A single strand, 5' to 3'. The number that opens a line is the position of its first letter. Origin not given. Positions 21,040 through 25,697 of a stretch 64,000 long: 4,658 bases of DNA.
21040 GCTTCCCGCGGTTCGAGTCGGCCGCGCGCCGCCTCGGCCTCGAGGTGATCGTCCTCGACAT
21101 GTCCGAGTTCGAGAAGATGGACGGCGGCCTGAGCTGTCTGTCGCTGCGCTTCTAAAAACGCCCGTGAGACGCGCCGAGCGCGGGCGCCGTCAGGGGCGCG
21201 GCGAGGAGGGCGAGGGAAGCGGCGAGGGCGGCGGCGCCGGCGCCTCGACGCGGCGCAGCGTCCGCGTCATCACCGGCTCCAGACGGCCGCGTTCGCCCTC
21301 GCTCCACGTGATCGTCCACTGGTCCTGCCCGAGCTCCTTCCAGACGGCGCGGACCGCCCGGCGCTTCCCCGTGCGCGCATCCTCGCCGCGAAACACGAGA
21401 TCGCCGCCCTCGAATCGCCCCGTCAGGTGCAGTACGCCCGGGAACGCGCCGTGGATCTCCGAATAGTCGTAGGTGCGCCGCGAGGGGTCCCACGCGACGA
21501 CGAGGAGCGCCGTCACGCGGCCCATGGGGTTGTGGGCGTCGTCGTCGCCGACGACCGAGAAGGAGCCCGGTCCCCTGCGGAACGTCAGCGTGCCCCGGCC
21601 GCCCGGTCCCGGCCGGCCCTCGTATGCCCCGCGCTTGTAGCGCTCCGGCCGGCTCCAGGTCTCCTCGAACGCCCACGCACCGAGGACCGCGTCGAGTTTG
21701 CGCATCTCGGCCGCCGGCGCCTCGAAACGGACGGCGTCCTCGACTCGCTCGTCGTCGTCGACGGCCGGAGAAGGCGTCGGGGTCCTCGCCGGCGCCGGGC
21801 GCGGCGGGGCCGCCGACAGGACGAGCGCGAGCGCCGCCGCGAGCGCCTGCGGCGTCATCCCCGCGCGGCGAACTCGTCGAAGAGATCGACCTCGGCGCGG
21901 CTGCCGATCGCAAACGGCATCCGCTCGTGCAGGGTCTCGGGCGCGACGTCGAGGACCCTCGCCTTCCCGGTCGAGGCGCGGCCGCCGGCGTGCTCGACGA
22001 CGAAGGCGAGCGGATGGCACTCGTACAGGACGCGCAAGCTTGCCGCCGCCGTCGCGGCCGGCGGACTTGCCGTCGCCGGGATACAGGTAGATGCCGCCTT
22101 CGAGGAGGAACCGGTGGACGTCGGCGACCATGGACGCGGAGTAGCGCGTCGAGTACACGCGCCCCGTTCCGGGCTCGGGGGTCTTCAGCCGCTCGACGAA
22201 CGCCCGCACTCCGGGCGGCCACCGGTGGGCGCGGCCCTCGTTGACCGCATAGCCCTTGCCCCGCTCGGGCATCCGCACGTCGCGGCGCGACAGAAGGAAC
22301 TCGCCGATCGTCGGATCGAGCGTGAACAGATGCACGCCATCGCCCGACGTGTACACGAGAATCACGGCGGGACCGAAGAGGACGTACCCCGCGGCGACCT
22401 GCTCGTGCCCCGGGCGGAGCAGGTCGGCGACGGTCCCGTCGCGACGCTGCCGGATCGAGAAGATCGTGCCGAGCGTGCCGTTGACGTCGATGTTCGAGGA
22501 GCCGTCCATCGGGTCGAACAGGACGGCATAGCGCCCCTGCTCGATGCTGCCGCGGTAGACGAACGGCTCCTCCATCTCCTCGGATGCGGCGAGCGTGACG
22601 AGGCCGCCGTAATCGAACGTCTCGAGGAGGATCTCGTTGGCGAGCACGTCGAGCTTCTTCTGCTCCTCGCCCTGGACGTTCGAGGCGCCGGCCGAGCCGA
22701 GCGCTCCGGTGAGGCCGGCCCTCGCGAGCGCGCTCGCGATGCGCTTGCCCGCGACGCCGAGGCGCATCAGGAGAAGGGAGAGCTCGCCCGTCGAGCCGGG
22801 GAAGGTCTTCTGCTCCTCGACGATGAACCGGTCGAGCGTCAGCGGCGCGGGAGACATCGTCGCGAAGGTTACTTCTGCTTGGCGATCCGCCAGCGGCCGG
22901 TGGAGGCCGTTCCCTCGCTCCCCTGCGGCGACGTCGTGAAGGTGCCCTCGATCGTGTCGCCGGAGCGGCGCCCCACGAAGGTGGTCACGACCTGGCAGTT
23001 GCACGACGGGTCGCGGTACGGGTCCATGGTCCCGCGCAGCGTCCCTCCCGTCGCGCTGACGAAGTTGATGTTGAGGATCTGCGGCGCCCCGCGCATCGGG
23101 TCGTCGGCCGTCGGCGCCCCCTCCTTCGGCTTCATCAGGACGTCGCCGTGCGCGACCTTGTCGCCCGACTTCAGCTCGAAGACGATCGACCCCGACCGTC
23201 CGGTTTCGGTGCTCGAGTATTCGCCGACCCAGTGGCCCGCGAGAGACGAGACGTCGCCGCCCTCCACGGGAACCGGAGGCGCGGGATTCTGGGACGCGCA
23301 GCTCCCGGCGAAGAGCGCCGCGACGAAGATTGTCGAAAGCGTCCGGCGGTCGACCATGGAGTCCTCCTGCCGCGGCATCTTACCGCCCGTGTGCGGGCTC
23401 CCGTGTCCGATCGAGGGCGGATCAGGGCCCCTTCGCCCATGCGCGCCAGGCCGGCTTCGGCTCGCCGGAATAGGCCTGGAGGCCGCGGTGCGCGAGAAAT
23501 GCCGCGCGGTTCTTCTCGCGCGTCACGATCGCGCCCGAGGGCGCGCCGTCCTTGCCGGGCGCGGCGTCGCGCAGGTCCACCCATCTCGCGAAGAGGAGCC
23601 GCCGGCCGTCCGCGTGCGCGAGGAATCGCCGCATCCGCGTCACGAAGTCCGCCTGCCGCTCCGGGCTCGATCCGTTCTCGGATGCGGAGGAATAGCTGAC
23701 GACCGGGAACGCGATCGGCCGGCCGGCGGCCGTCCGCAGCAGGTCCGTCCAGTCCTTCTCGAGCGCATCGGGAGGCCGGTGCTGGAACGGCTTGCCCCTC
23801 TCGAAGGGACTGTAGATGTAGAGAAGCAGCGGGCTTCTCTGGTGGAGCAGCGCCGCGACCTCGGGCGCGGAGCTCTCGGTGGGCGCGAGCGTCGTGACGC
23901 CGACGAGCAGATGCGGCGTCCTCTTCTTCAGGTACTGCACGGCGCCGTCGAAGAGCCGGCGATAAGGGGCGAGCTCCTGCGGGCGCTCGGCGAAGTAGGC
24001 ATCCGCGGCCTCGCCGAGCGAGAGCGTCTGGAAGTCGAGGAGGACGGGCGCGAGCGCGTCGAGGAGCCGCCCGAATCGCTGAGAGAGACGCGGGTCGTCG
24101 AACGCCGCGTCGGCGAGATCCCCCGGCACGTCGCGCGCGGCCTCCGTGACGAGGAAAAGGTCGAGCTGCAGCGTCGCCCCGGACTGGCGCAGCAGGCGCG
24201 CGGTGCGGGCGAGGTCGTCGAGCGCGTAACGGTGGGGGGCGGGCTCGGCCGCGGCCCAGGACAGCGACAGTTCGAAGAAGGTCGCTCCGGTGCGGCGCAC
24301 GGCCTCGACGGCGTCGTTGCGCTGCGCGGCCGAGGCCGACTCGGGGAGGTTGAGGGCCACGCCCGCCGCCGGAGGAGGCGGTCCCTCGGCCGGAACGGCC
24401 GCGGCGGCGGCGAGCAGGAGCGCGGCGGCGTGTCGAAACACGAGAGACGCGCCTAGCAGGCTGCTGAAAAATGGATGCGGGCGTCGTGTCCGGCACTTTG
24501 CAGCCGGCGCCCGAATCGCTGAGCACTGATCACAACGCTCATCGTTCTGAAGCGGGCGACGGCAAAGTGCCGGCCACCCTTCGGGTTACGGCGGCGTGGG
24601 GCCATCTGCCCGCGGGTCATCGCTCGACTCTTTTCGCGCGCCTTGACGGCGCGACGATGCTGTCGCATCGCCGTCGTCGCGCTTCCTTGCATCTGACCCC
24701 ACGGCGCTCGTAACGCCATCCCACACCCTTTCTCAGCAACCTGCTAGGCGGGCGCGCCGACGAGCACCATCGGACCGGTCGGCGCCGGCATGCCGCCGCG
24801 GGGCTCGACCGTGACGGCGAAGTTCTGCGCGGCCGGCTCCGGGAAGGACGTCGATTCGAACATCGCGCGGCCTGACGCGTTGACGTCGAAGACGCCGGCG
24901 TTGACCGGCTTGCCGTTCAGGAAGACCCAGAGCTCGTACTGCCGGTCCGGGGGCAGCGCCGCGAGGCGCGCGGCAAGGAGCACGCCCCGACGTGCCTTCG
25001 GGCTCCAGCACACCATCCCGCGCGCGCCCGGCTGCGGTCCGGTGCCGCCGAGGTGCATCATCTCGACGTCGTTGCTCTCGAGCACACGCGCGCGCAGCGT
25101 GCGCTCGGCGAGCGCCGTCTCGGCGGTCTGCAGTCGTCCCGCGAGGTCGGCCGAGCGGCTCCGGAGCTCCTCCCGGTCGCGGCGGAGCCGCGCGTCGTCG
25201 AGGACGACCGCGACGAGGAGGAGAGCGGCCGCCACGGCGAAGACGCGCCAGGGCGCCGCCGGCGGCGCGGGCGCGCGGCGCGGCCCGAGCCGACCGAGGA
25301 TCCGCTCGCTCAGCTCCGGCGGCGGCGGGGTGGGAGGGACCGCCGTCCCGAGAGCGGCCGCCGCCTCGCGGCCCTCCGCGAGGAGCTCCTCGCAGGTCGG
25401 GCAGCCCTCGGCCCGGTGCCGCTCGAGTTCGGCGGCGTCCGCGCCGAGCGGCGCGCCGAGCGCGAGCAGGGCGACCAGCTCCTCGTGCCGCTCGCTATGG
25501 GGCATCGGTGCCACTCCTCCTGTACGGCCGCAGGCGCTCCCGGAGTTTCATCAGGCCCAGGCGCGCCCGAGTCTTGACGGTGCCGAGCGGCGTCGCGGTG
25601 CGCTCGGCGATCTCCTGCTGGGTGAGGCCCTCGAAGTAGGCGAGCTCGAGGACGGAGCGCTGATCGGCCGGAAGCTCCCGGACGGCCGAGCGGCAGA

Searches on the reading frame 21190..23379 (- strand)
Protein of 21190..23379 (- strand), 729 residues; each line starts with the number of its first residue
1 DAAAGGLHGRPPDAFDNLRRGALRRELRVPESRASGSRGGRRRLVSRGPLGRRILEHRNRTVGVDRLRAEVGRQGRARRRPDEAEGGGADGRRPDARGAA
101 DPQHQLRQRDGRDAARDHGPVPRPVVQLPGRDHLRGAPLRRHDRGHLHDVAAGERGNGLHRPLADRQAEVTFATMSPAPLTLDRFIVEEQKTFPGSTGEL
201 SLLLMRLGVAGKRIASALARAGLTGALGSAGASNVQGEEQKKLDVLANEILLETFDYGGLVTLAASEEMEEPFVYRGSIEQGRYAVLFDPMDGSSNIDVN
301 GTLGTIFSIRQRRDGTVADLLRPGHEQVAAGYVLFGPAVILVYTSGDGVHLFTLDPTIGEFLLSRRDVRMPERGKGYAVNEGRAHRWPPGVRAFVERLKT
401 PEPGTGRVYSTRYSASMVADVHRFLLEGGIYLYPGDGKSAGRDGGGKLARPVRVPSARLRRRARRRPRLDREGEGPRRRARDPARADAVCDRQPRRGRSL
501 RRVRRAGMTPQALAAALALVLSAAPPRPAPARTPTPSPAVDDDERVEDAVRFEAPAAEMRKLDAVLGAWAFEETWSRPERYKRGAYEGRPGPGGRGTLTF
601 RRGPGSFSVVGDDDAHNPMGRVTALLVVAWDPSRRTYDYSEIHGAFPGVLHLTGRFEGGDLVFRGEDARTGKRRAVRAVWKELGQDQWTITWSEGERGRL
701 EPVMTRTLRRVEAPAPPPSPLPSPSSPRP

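Call 38: search_protein_families(library=pfam, proteins=[window:21190-23379:-], max_evalue=0.01)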
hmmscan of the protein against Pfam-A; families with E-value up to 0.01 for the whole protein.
window:21190-23379:- (729 aa): 2 families
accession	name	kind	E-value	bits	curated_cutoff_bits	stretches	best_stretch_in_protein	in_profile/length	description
PF00316.25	FBPase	-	3.8e-60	203.2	34.8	1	181-364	2-189/191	Fructose-1-6-bisphosphatase, N-terminal domain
PF18913.5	FBPase_C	-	1.1e-17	64.4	27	1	370-440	1-66/127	Fructose-1-6-bisphosphatase, C-terminal domain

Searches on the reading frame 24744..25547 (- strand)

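Call 66: search_protein_families(library=pfam, proteins=[window:24744-25547:-], max_evalue=0.001)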
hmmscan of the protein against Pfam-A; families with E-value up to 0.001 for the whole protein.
window:24744-25547:- (267 aa): 1 family
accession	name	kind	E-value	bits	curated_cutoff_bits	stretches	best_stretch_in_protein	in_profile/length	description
PF10099.14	RskA_C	-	2.7e-22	79.9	29.4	1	103-260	2-135/135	Anti-sigma-K factor rskA, C-terminal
